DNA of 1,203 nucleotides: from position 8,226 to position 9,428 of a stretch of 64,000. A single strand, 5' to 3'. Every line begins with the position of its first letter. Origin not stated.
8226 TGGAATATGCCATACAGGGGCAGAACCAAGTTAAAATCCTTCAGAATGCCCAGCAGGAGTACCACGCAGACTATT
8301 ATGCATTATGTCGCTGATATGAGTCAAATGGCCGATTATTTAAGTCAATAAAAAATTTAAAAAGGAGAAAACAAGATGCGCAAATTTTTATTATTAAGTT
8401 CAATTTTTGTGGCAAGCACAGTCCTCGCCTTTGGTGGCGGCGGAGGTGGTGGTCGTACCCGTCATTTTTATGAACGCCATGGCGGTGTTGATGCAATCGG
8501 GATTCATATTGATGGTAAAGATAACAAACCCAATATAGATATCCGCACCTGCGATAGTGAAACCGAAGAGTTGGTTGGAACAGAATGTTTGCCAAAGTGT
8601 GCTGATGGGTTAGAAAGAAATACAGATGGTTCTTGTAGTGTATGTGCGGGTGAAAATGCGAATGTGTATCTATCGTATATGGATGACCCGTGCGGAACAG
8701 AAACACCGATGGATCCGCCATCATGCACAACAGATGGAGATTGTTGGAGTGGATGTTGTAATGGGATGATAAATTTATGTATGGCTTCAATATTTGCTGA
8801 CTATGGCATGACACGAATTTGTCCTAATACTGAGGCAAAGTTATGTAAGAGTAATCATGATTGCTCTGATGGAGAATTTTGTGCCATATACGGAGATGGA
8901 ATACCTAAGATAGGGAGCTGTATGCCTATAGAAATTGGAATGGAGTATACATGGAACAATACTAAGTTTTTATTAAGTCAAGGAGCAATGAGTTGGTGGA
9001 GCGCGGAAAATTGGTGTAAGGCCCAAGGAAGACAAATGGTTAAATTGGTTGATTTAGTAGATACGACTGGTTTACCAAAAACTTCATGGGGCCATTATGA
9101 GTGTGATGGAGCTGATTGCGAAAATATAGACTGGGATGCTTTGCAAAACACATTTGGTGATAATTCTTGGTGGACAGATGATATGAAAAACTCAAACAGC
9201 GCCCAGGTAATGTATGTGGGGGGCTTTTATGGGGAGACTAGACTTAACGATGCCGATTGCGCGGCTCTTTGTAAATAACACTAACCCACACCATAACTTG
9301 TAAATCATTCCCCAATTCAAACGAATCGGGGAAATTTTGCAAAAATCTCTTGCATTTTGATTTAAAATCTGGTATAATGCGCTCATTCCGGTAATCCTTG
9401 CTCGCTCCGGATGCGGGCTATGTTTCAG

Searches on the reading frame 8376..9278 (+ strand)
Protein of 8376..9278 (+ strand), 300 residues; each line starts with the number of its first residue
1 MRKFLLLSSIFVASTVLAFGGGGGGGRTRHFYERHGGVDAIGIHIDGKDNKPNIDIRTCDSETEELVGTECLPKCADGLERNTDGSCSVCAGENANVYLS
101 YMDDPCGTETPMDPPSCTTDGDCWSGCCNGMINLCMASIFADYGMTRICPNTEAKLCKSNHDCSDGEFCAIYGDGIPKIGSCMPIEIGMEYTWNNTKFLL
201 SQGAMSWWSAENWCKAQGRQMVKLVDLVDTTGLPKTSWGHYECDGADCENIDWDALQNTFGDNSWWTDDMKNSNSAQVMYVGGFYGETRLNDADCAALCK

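Call 3: search_protein_families(library=pfam, proteins=[window:8376-9278:+], max_evalue=0.1)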
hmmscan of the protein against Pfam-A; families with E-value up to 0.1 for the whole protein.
window:8376-9278:+ (300 aa): 0 families

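Call 4: search_protein_families(library=ncbifam, proteins=[window:8376-9278:+], max_evalue=0.1)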
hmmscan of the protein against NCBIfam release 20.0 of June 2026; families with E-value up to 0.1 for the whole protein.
window:8376-9278:+ (300 aa): 0 families

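Call 10: find_homologous_proteins(query=window:8376-9278:+, max_evalue=0.001)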
Query window:8376-9278:+ (300 aa): 41 proteins with E <= 0.001 among 385 candidates.
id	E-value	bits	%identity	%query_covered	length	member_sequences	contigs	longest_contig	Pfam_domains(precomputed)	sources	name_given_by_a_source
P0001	5.2e-212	721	100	100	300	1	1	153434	-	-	-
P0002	4.8e-56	208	49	76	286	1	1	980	-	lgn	-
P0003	6.1e-54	201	43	100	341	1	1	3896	-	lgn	-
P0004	3.0e-52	196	47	72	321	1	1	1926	-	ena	-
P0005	3.3e-50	189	48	76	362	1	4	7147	-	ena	-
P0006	4.1e-50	189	39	100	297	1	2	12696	-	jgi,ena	-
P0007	6.0e-50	188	38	97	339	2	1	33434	-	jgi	-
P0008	1.5e-46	177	47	75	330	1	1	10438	-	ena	-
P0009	3.3e-46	176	59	46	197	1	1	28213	-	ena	-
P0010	9.4e-46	175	42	88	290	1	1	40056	-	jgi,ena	-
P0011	1.9e-41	160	34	90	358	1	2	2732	-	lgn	-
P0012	1.4e-39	154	45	75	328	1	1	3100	-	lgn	-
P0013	1.1e-37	148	39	98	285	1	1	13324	-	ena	-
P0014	6.7e-36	142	38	94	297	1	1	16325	-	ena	-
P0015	1.4e-35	141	34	100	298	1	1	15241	-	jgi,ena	-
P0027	8.1e-23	99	37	75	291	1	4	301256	-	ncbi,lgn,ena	-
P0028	2.7e-21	94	37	65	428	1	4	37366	-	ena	-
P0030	9.1e-21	92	30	68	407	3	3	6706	-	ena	-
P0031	2.5e-19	88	34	76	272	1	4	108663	-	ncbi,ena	-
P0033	6.5e-19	86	34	59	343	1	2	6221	-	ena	-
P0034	4.4e-18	84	28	100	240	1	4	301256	-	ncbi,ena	-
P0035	6.6e-18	83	55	30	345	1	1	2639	PF24748.2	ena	-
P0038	5.2e-15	74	36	47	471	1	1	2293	-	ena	-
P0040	2.5e-11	61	36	45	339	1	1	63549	-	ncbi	-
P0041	1.0e-7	50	32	63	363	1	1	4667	-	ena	-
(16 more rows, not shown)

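Call 13: find_encoding_contigs(protein=P0027, flank=10000, max_places=3)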
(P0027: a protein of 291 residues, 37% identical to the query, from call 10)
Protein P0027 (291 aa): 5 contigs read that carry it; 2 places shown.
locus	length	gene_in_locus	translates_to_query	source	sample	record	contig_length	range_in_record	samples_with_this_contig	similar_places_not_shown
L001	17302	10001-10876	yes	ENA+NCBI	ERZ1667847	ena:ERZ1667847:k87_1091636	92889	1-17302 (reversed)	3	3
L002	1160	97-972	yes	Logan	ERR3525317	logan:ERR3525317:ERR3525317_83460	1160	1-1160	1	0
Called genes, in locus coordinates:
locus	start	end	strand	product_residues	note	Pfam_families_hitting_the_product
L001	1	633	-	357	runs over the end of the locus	PF01757:Acyl_transf_3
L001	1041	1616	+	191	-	PF00561:Abhydrolase_1 (faint), PF06821:Ser_hydrolase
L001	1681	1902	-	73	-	-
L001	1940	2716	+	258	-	PF00106:adh_short, PF08659:KR, PF13561:adh_short_C2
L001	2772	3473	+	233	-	PF25058:ARM_TT21 (faint), PF09976:TPR_21, PF13176:TPR_7 (faint), PF13428:TPR_14 (faint)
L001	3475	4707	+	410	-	PF01011:PQQ (faint), PF07774:EMC1_C (faint), PF25293:Beta-prop_EMC1_N (faint), PF13570:Beta-prop_ACSF4, PF13360:PQQ_2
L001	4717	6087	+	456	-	PF00071:Ras (weak), PF01926:MMR_HSR1, PF02421:FeoB_N, PF04548:AIG1, PF00009:GTP_EFTU, PF01926:MMR_HSR1, PF02421:FeoB_N, PF14714:KH_dom-like, +8 more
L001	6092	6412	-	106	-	-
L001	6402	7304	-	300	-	PF01545:Cation_efflux, PF16916:ZT_dimer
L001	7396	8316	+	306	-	PF00226:DnaJ, PF01556:DnaJ_C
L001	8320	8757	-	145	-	PF01814:Hemerythrin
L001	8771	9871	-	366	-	PF01926:MMR_HSR1, PF02421:FeoB_N, PF06071:YchF-GTPase_C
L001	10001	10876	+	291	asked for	-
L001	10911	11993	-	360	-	PF01189:Methyltr_RsmB-F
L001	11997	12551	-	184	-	PF01195:Pept_tRNA_hydro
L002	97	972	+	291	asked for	-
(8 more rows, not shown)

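Call 27: search_protein_families(library=pfam, proteins=[P0028, P0038, P0035, P0030], max_evalue=0.1)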
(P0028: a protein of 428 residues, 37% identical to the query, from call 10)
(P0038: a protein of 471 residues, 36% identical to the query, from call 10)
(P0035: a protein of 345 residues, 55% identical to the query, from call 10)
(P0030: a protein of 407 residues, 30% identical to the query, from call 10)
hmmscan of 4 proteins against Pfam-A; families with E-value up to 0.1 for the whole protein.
P0028 (428 aa): 1 family
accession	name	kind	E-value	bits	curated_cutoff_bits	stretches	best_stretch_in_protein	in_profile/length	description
PF07963.17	N_methyl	-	0.075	13.1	21.2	0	13-30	8-25/27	Prokaryotic N-terminal methylation motif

P0038 (471 aa): 1 family
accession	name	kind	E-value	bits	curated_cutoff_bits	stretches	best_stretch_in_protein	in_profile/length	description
PF07129.17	DUF1381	-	0.00044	20.3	27.2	0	100-121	4-26/44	Protein of unknown function (DUF1381)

P0035 (345 aa): 1 family
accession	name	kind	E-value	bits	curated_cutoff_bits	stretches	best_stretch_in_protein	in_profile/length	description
PF24748.1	Galaxin_repeat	-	6e-06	26.7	28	2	126-261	2-119/131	Galaxin-like repeats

P0030 (407 aa): 0 families

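Call 28: predict_structure(alignment_id=A1)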
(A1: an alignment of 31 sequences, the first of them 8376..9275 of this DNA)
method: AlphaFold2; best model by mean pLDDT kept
length: 300 residues; sequences in the alignment: 31
mean_pLDDT: 75.2   pTM: 0.65
mean pLDDT of the five models: 75.2, 73.9, 73.4, 72.8, 70.0
residues with pLDDT >= 90: 116; 70-90: 72; 50-70: 56; < 50: 56
segments of 3 or more residues with pLDDT < 50: 1-3, 5-47, 95-102
pLDDT, mean of each block of 10 residues (from residue 1): 45 41 38 42 48 67 90 85 74 51 50 90 92 96 90 93 94 84 95 96 93 94 88 65 66 88 86 63 64 86
secondary structure, 60 per line:
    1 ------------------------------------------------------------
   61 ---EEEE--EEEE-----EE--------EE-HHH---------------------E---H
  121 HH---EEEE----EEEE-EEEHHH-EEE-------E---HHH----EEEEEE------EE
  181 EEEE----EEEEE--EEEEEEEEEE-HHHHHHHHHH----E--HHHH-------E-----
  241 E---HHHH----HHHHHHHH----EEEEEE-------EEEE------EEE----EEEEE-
elements in order: E64-67 E70-73 E126-129 E134-137 E139-141 E146-148 E167-172 E179-184 E189-193 E196-205 H207-216 H224-227 H245-248 H253-260 E265-270 E278-281 E288-290 E295-299
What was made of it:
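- AlphaFold2 leaves residues 1-47 below pLDDT 50 while the cargo domain is confident, so the tag does not pack on its cargo (call 28). The region is predicted disordered (call 28).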

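Call 32: fold_search(model_id=the predicted structure, library=pdb)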
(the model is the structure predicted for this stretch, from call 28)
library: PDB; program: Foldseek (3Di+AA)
matches with E <= 10: 195; with E <= 0.001: 0
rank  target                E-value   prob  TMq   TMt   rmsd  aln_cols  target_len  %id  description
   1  3g8l_C                5.3e-02  0.91  0.23  0.41   6.4       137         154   10  Crystal structure of murine natural killer cell receptor, Ly49L4 (released 2009-11-17)
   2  6jli                  6.4e-02  0.92  0.23  0.53   5.9       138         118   10  Crystal structure of CTLD7 domain of human PLA2R (released 2019-07-17)
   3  3g8l_B                1.0e-01  0.82  0.22  0.39   6.5       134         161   11  Crystal structure of murine natural killer cell receptor, Ly49L4 (released 2009-11-17)
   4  5ao6_A                1.0e-01  0.25  0.22  0.16  11.4       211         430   11  Endo180 D1-4, trigonal form (released 2015-10-28)
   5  8ouq_BBB              1.1e-01  0.80  0.22  0.47   5.8       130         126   13  Clr-11 from Rattus norvegicus (released 2024-05-01)
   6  3c8j_D                1.3e-01  0.72  0.23  0.48   5.4       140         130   12  The crystal structure of natural killer cell receptor Ly49C (released 2008-04-15)
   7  7odu_B                1.3e-01  0.69  0.21  0.47   6.3       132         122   14  Natural killer cell receptor NKR-P1B from Rattus norvegicus in complex with its cognate ligand Clr-11 (released 2022-06-01)
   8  8ouq_AAA              1.3e-01  0.69  0.21  0.47   6.5       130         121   15  Clr-11 from Rattus norvegicus (released 2024-05-01)
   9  4ki1_F                1.4e-01  0.60  0.21  0.44   7.3       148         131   14  Primitive triclinic crystal form of the human IgE-Fc(epsilon)3-4 bound to its B cell receptor derCD23 (released 2014-03-05)
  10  4qkg                  1.5e-01  0.95  0.25  0.62   3.2       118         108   10  Monomeric form of human LLT1, a ligand for NKR-P1 (released 2015-03-11)
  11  5b1r                  1.6e-01  0.77  0.23  0.51   6.0       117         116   12  Crystal structure of mouse CD72a CTLD (released 2016-10-19)
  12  1byf_A                1.6e-01  0.77  0.22  0.48   5.4       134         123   10  STRUCTURE OF TC14; A C-TYPE LECTIN FROM THE TUNICATE POLYANDROCARPA MISAKIENSIS (released 1999-07-23)
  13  4ki1_H                1.7e-01  0.57  0.21  0.44   7.3       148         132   14  Primitive triclinic crystal form of the human IgE-Fc(epsilon)3-4 bound to its B cell receptor derCD23 (released 2014-03-05)
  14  3g8l_D                1.8e-01  0.66  0.23  0.42   9.2       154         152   10  Crystal structure of murine natural killer cell receptor, Ly49L4 (released 2009-11-17)
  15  4ki1_E                2.1e-01  0.57  0.21  0.44   5.7       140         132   14  Primitive triclinic crystal form of the human IgE-Fc(epsilon)3-4 bound to its B cell receptor derCD23 (released 2014-03-05)
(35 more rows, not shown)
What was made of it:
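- On C-type lectin-like domain (cargo of paralog 3): Probability reaches 0.95, but E-values are 0.05-0.6 and TM-scores normalised to the target are about 0.4-0.6 for single-domain targets (call 32).
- Closest known: C-type lectin-like domain and F5/8 type C. Same: All top Foldseek hits for paralog 3 are C-type lectin-like domains (call 32).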

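Call 46: list_cluster_members(proteins=[P0027, P0031, P0034, P0040])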
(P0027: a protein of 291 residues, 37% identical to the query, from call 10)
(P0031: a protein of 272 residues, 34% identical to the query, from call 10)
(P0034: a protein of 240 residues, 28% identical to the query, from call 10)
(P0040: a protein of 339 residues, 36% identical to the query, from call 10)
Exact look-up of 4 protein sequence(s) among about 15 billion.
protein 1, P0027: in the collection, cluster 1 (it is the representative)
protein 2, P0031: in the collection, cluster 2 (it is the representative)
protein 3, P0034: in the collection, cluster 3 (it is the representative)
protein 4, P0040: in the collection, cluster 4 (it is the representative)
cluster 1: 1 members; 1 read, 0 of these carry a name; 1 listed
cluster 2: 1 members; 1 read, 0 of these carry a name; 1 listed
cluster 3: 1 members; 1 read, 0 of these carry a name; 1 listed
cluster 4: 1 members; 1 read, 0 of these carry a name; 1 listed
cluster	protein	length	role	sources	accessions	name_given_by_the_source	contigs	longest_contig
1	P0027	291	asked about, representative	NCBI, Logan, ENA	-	-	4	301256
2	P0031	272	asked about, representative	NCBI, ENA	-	-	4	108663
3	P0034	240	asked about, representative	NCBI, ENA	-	-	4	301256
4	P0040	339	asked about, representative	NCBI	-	-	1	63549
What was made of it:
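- Tried and rejected: Cluster look-up returned no names or accessions (call 46).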

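Call 66: predict_structure(alignment_id=A5)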
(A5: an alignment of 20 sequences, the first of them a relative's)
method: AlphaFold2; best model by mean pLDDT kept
length: 428 residues; sequences in the alignment: 20
mean_pLDDT: 65.6   pTM: 0.55
mean pLDDT of the five models: 65.6, 65.4, 64.7, 63.6, 62.7
residues with pLDDT >= 90: 129; 70-90: 67; 50-70: 90; < 50: 142
segments of 3 or more residues with pLDDT < 50: 1-7, 30-32, 63-69, 75-185, 197-200
pLDDT, mean of each block of 10 residues (from residue 1): 47 64 61 50 57 57 46 45 28 28 32 30 30 30 27 34 43 43 53 59 73 68 66 85 91 63 85 96 95 93 96 97 91 94 79 74 94 94 92 91 90 60 94
secondary structure, 60 per line:
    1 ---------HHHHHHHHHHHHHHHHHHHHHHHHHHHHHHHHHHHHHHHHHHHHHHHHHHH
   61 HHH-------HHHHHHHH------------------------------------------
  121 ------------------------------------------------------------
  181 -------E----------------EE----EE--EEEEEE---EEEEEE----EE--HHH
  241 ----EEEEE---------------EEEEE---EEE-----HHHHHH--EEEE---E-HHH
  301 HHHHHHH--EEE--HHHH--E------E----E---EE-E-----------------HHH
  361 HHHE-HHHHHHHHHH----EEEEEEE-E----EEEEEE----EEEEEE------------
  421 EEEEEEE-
elements in order: H10-63 H71-78 E215-220 E224-229 E245-249 E265-269 E273-275 H281-286 E289-292 H298-307 E310-312 H315-318 H358-363 H366-375 E380-386 E393-398 E403-408 E421-427
